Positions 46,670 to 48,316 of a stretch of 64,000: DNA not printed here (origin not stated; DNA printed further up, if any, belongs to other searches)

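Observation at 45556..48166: RiPP-like unit: radical-SAM/SPASM maturase + Cys/Asp-rich 43-aa peptide + gluzincin peptidase + Zn-ribbon protein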

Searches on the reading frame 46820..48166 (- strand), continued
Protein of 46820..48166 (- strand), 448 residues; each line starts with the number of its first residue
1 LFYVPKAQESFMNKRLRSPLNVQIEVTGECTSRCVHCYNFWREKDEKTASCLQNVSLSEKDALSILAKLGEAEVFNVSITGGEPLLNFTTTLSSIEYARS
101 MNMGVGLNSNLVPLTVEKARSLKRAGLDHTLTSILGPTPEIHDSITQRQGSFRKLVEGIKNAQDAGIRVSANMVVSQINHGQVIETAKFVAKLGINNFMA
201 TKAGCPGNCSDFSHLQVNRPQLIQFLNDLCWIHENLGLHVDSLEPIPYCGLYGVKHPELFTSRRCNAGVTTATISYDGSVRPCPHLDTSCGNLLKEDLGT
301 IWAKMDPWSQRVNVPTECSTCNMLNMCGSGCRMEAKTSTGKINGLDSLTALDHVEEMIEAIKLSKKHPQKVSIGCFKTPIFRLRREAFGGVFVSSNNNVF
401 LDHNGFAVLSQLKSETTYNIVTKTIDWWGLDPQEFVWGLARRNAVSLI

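Call 11: search_solved_structures(query=window:46820-48133:-, max_evalue=0.001, show_alignments=2)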
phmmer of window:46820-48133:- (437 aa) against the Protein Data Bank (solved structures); distinct sequences matched with E-value up to 0.001: 6.
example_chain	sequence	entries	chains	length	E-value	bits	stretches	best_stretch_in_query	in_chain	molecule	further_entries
6efn_A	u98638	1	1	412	1.1e-09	40.7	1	8-291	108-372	Sporulation killing factor maturation protein SkfB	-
7vob_C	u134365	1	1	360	8.2e-06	28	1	48-187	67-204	Cytosylglucuronate decarboxylase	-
7voc_C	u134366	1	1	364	8.4e-06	28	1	48-187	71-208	Cytosylglucuronate decarboxylase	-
6c8v_A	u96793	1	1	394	1.2e-05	27.5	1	7-341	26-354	Coenzyme PQQ synthesis protein E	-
1tv7_A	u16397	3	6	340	1.5e-05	27.1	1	8-180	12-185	Molybdenum cofactor biosynthesis protein A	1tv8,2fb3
2fb2_A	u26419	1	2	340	2.6e-05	26.4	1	10-180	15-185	Molybdenum cofactor biosynthesis protein A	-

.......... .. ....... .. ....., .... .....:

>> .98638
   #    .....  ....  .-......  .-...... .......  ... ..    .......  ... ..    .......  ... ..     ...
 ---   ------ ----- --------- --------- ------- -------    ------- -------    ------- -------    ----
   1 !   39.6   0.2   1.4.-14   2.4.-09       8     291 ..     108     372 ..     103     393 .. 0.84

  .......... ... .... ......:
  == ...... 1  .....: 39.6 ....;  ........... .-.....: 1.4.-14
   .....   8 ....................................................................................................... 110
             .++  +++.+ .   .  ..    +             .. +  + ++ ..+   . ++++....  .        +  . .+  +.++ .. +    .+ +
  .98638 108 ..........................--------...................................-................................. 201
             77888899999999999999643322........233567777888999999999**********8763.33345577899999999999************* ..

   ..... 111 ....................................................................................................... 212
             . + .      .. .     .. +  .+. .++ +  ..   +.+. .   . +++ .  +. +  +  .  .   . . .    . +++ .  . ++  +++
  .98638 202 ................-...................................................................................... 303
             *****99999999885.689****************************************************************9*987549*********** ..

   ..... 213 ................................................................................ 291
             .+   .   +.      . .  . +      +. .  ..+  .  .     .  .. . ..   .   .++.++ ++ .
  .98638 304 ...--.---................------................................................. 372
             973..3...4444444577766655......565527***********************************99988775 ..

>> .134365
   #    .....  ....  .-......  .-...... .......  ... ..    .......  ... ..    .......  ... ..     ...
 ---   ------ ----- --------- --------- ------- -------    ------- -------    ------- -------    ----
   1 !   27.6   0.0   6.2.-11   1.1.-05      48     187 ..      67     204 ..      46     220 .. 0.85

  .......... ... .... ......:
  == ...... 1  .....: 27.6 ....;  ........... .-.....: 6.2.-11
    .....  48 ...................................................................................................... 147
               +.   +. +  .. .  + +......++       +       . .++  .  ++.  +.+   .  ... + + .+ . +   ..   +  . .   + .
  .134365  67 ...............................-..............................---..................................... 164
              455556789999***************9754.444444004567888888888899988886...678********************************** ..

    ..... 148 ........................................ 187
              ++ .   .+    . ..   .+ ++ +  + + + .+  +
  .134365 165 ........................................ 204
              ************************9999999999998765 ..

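Call 12: find_encoding_contigs(protein=P0001, flank=1000, max_places=2)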
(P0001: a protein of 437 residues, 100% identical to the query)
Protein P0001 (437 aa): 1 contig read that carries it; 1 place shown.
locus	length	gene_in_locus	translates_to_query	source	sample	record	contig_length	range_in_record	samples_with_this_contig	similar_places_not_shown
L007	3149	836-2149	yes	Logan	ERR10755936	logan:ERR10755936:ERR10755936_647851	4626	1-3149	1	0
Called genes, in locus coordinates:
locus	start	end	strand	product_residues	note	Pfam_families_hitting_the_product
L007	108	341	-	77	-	-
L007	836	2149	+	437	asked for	PF04055:Radical_SAM, PF13353:Fer4_12 (weak), PF13186:SPASM (weak)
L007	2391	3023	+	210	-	PF13485:Peptidase_MA_2 (weak)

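Call 14: find_related_loci(query=A1, collection=genome_contigs, flank=4000)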
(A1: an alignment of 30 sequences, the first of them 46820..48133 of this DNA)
Query A1 (437 aa) in genome_contigs; peptide patterns used: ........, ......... (x = any residue, [..] = any of these).
132 stretches matched a pattern; 104 encode a relative of the query (tblastn E <= 1e-3); the best 80 are kept; 79 distinct loci.
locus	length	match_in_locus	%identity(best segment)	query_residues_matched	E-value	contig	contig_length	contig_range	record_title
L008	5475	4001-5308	57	3-435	4e-164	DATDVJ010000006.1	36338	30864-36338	MAG TPA_asm: Candidatus Paceibacterota bacterium isolate SMAG_U8081 k141_1084769, whole genome shotgun sequence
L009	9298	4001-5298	55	1-434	1e-136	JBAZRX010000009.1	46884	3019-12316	MAG: Candidatus Paceibacterota bacterium isolate SO_2017_GW1_159 NODE_3759_length_46884_cov_1.250658_OW334_2017, whole g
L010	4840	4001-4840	65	1-282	1e-123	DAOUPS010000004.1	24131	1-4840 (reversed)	MAG TPA_asm: bacterium isolate CSMAG_106 CSMAG_106_k127_5211464_length_24131_cov_22.0000, whole genome shotgun sequence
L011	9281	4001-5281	42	1-431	4e-120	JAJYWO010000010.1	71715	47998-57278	MAG: bacterium isolate FK3.bin121 NODE_625_length_71715_cov_1.441485, whole genome shotgun sequence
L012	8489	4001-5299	45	1-436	1e-113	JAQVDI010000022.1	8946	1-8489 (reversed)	MAG: Patescibacteria group bacterium isolate STE_108 NODE_20790_length_8946_cov_6.000567_Sandtown_E, whole genome shotgu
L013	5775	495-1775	43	1-431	7e-118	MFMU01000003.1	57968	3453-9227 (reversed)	MAG: Candidatus Kaiserbacteria bacterium RIFOXYD1_FULL_47_14 rifoxyd1_full_scaffold_167, whole genome shotgun sequence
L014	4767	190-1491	41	1-434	4e-108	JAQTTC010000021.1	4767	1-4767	MAG: Candidatus Paceibacterota bacterium isolate STB_31 NODE_58961_length_4767_cov_110.927802_Sandtown_B, whole genome s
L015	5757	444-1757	41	3-437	3e-107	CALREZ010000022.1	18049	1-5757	MAG: Candidatus Nomurabacteria bacterium isolate Ike-200m-9 genome assembly, contig: Ike-200-c1606, whole genome shotgun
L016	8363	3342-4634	42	1-435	1e-105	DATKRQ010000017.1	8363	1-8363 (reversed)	MAG TPA_asm: Candidatus Tyrphobacter sp. isolate SMAG_U14032 k141_374154, whole genome shotgun sequence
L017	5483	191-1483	40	1-432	4e-104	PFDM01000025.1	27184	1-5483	MAG: Parcubacteria group bacterium CG10_big_fil_rev_8_21_14_0_10_38_31 CG10_8_21_14_0.10_scaffold_12080_c, whole genome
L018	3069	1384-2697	40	1-436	5e-103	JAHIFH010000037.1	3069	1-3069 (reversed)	MAG: Patescibacteria group bacterium isolate KR11_0.1_MetaG.mb.78 KR11_0.1_MetaG.mb.78_k141_668641, whole genome shotgun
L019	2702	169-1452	39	1-428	1e-102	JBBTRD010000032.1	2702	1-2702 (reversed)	MAG: Patescibacteria group bacterium isolate H41-bin020_1 H41_bin020_1_000000000032, whole genome shotgun sequence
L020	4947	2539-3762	39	1-409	5e-98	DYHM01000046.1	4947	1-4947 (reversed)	MAG TPA_asm: Patescibacteria group bacterium isolate DR5_33_354 Afr_mines_DR5_3281_length_4947_cov_146_057645, whole gen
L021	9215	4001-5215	41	1-408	5e-97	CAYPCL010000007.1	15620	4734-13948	MAG TPA_asm: uncultured Candidatus Saccharibacteria bacterium isolate binchicken_co17_403 genome assembly, contig: NODE_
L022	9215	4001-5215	39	1-409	5e-96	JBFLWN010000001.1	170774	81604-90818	MAG: Patescibacteria group bacterium isolate MAG033 MAG033_1, whole genome shotgun sequence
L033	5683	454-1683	36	5-401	3e-68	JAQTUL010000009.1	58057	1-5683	MAG: Candidatus Colwellbacteria bacterium isolate STB_63 NODE_1099_length_58057_cov_14.492474_Sandtown_B, whole genome s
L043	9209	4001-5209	36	1-401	1e-85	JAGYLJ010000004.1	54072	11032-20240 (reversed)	Bacterium isolate M50B90 4, whole genome shotgun sequence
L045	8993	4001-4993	37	1-337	2e-63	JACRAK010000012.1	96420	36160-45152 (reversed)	MAG: Candidatus Azambacteria bacterium isolate NC_groundwater_1591_Pr3_B-0.1um_51_37 SR-2_scaffold_141_769223, whole gen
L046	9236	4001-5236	32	1-419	8e-62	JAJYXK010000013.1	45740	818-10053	MAG: bacterium isolate FK3.bin40 NODE_1455_length_45740_cov_4.269507, whole genome shotgun sequence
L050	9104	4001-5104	33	7-375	7e-58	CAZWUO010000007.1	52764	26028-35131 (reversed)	MAG TPA_asm: uncultured Ectothiorhodospiraceae bacterium isolate SRP128015_co3_147 genome assembly, contig: NODE_397_len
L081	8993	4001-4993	33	5-337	1e-49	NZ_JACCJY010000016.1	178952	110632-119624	Azospirillum tabaci strain W712 Scaffold12_1, whole genome shotgun sequence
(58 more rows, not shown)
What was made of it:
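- Tried and rejected: The nearest named enzymes are from Candidatus Paceibacterota MAGs, at 55-57% identity (call 14).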

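Call 17: search_solved_structures(query=A1, max_evalue=0.01)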
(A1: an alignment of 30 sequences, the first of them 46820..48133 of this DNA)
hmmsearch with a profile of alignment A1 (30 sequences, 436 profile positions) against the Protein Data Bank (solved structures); distinct sequences matched with E-value up to 0.01: 35.
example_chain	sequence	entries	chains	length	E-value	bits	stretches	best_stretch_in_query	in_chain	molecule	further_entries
6efn_A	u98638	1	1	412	1.5e-24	90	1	8-287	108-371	Sporulation killing factor maturation protein SkfB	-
6c8v_A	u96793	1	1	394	2e-19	73.1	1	5-355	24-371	Coenzyme PQQ synthesis protein E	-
5v1q_A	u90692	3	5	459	8.9e-17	64.4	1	5-319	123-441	Radical SAM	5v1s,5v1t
1tv7_A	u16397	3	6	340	1.9e-16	63.3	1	11-209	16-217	Molybdenum cofactor biosynthesis protein A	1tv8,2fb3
2fb2_A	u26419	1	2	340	2.7e-16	62.9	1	11-209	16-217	Molybdenum cofactor biosynthesis protein A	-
7vob_C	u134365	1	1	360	5.4e-16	61.9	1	14-184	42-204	Cytosylglucuronate decarboxylase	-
7voc_C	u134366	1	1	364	5.5e-16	61.8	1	14-184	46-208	Cytosylglucuronate decarboxylase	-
8vpo_A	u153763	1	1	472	6.8e-14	54.9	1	11-332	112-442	Radical SAM core domain-containing protein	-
4k36_A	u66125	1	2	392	2.8e-11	46.3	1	16-338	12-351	Anaerobic sulfatase-maturating enzyme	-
4k37_A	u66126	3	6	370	4.1e-11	45.8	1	16-336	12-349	Anaerobic sulfatase-maturating enzyme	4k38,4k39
5wgg_A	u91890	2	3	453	2.3e-10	43.3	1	13-132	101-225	Radical SAM domain protein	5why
9gm3_A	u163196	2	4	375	3.2e-08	36.2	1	13-123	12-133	ChlB radical SAM domain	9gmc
8ai1_A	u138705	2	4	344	4.6e-07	32.5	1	10-184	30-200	Putative peptide biosynthesis protein YydG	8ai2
8ai3_A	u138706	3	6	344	4.6e-07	32.4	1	10-184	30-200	Putative peptide biosynthesis protein YydG | Radical SAM core domain-containing protein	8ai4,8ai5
8ai6_A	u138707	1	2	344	4.7e-07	32.4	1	10-184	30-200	Putative peptide biosynthesis protein YydG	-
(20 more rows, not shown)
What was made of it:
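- Closest known: SkfB. Same: It is the best PDB profile hit (E 1.5e-24, call 17).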

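Call 18: find_related_loci(query=window:46820-48133:-, collection=metagenome_contigs, flank=4000)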
Query window:46820-48133:- (437 aa) in metagenome_contigs; peptide patterns used: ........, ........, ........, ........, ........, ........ (x = any residue, [..] = any of these).
125 stretches matched a pattern; 31 encode a relative of the query (tblastn E <= 1e-3); 31 distinct loci.
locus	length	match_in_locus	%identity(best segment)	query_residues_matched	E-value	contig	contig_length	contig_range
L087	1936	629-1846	67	1-409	0e+0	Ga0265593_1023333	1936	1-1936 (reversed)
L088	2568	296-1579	39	3-436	4e-109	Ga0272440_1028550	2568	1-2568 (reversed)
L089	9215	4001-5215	41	1-408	4e-97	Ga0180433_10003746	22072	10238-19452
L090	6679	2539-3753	40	1-409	2e-96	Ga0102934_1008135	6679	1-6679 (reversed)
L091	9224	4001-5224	38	1-406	5e-86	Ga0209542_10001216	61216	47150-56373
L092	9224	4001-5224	38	1-406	5e-86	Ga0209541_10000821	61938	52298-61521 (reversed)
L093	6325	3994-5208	38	1-403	3e-84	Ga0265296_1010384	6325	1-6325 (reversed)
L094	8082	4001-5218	39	3-406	1e-82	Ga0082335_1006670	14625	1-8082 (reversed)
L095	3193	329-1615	35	1-417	1e-78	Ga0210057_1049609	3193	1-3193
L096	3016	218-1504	35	1-417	6e-79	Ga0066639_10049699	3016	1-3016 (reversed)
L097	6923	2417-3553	38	1-378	4e-76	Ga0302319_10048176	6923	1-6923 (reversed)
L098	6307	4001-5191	35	5-403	3e-69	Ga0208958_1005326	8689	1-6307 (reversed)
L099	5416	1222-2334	34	5-380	1e-68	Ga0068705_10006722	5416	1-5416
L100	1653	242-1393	35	1-384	3e-71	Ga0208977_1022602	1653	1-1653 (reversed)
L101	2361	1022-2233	33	3-409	6e-69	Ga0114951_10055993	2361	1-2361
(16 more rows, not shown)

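Call 19: find_encoding_contigs(protein=P0008, flank=5000, max_places=1)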
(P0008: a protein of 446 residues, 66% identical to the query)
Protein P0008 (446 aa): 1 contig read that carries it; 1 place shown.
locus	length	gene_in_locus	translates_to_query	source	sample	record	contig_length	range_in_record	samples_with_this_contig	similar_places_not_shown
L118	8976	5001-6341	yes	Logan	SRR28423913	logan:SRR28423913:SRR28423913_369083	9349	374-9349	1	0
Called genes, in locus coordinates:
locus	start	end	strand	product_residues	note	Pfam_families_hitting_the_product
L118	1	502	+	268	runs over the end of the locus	PF02016:Peptidase_S66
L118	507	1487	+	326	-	PF02016:Peptidase_S66, PF17676:Peptidase_S66C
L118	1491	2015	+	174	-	-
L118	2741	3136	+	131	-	PF02675:AdoMet_dc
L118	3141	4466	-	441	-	PF01071:GARS_A, PF02843:GARS_C (weak)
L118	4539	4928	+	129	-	-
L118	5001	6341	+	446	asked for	PF04055:Radical_SAM, PF13186:SPASM (weak)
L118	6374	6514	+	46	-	-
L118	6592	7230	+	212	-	PF13485:Peptidase_MA_2 (faint)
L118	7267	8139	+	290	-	PF05185:PRMT5, PF02475:TRM5-TYW2_MTfase, PF05175:MTS (weak), PF06325:PrmA, PF13649:Methyltransf_25 (weak)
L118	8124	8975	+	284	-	?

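Call 20: find_encoding_contigs(protein=P0017, flank=5000, max_places=1)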
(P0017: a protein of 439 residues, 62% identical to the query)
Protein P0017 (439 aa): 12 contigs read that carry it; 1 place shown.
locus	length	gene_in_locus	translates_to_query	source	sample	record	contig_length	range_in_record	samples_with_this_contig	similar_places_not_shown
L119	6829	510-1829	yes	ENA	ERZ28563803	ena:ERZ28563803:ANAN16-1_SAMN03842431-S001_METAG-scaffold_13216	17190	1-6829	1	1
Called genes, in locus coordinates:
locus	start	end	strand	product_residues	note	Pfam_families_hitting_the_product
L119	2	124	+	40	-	?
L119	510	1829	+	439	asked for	PF04055:Radical_SAM, PF13353:Fer4_12 (weak), PF13186:SPASM (weak)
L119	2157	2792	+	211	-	PF13485:Peptidase_MA_2 (faint)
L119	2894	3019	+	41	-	-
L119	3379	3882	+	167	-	-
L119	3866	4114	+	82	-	-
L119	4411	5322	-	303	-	PF00491:Arginase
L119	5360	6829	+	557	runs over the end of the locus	PF02518:HATPase_c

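Call 21: find_encoding_contigs(protein=P0022, flank=5000, max_places=1)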
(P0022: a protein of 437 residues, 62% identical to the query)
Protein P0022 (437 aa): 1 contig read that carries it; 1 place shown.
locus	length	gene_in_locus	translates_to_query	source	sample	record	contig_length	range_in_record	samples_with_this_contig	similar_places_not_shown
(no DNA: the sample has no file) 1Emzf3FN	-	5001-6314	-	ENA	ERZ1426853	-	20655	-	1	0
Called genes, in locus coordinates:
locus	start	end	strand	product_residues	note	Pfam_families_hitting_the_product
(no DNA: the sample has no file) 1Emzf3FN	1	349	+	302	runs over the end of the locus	-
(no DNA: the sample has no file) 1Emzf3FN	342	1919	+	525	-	PF00004:AAA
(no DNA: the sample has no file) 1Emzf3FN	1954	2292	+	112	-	-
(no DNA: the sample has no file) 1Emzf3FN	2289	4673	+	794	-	PF10412:TrwB_AAD_bind (faint), PF12696:TraG-D_C (faint)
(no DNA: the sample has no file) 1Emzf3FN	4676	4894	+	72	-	-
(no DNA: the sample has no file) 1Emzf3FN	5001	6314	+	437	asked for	PF04055:Radical_SAM, PF13353:Fer4_12 (weak), PF13186:SPASM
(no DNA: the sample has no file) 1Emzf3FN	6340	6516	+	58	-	-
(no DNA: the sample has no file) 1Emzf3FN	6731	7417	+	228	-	PF00149:Metallophos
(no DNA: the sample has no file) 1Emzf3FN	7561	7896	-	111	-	?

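Call 22: find_encoding_contigs(protein=P0027, flank=5000, max_places=1)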
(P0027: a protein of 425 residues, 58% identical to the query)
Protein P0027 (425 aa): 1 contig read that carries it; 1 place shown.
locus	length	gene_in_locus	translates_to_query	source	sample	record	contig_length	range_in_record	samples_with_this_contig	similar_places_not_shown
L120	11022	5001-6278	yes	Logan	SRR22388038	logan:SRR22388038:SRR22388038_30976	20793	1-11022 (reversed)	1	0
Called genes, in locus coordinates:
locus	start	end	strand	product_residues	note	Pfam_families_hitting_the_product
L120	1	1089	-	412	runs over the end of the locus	PF01336:tRNA_anti-codon, PF00152:tRNA-synt_2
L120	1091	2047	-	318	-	PF00579:tRNA-synt_1b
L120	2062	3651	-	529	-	PF02518:HATPase_c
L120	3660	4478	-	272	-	-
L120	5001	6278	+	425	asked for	PF04055:Radical_SAM, PF13186:SPASM (faint), PF13353:Fer4_12 (weak)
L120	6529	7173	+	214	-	PF13485:Peptidase_MA_2 (faint)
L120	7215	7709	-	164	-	-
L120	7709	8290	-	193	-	-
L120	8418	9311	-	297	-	PF00226:DnaJ, PF01556:DnaJ_C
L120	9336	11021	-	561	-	?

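Call 41: predict_structure(alignment_id=A1)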
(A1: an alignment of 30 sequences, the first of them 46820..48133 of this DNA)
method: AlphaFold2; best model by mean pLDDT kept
length: 437 residues; sequences in the alignment: 30
mean_pLDDT: 89.1   pTM: 0.88
mean pLDDT of the five models: 89.1, 89.1, 88.8, 88.2, 87.2
residues with pLDDT >= 90: 295; 70-90: 108; 50-70: 17; < 50: 17
segments of 3 or more residues with pLDDT < 50: 30-42, 195-197
pLDDT, mean of each block of 10 residues (from residue 1): 83 90 68 41 80 98 95 95 98 95 98 97 96 93 98 98 92 98 95 55 82 96 96 90 93 88 93 85 96 89 90 87 83 90 91 71 92 95 88 97 93 90 92 90
secondary structure, 60 per line:
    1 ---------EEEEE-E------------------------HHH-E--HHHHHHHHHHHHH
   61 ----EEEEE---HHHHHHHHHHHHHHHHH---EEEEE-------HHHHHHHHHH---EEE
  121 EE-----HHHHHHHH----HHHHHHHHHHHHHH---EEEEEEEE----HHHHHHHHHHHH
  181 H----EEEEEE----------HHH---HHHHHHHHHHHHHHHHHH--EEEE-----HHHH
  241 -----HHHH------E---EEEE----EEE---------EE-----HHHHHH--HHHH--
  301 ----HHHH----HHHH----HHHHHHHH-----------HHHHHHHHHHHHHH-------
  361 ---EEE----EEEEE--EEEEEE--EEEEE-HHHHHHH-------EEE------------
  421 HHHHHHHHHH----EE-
elements in order: E10-14 H48-60 E65-69 H73-89 E93-97 H105-114 E118-122 H128-135 H140-153 E157-164 H169-181 E186-191 H208-225 E228-231 H237-240 H246-249 E260-263 E268-270 H287-292 H295-298 H305-308 H313-316 H321-328 H340-353 E364-366 E371-375 E378-383 E386-390 H392-398 E406-408 H421-430
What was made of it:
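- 46820..48133 (-): radical-SAM/SPASM peptide maturase, 437 aa from ATG 48133 (includes the stop codon). AF2 model pLDDT 89 (call 41).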

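Call 43: search_protein_families(library=pfam, alignment_id=A1, max_evalue=1)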
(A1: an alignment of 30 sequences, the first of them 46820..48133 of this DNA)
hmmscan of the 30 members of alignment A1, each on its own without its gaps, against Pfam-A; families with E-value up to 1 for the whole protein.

A. member 1, window:46820-48133:- (437 aa): 5 families
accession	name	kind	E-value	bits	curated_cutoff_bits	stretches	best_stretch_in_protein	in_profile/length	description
PF04055.27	Radical_SAM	-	1.7e-20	74.3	29.5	1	13-179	1-166/166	Radical SAM superfamily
PF13186.11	SPASM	-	7.9e-07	29.7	21.5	1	254-311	1-67/67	Iron-sulfur cluster-binding domain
PF13353.11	Fer4_12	-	4.9e-06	27.3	22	1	18-91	14-81/137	4Fe-4S single cluster domain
PF18947.5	HAMP_2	-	0.019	15.3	24.3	1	137-173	2-40/67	HAMP domain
PF19070.5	DUF5766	-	0.14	12.8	27.4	1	137-170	9-43/77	Family of unknown function (DUF5766)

B. families by the number of members that match (of 30 scanned): 18 families
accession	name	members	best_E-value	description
PF04055.27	Radical_SAM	30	1.9e-25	Radical SAM superfamily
PF13353.11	Fer4_12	30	1e-10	4Fe-4S single cluster domain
PF13186.11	SPASM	30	1.2e-08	Iron-sulfur cluster-binding domain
PF04879.21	Molybdop_Fe4S4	2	0.048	Molybdopterin oxidoreductase Fe4S4 domain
PF18947.5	HAMP_2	1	0.019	HAMP domain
PF19473.4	DUF6010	1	0.031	Family of unknown function (DUF6010)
PF16110.10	DUF4828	1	0.048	Domain of unknown function (DUF4828)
PF19580.5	Exo_endo_phos_3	1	0.089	Endonuclease/Exonuclease/phosphatase family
PF21667.2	Nop5_N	1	0.096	Nop5, N-terminal domain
PF11789.14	zf-Nse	1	0.11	Zinc-finger of the MIZ type in Nse subunit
PF04551.19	GcpE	1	0.12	GcpE protein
PF08253.16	Leader_Erm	1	0.12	Erm Leader peptide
PF07488.18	Glyco_hydro_67M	1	0.13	Glycosyl hydrolase family 67 middle domain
PF19070.5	DUF5766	1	0.14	Family of unknown function (DUF5766)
PF04454.18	Linocin_M18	1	0.15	Encapsulating protein for peroxidase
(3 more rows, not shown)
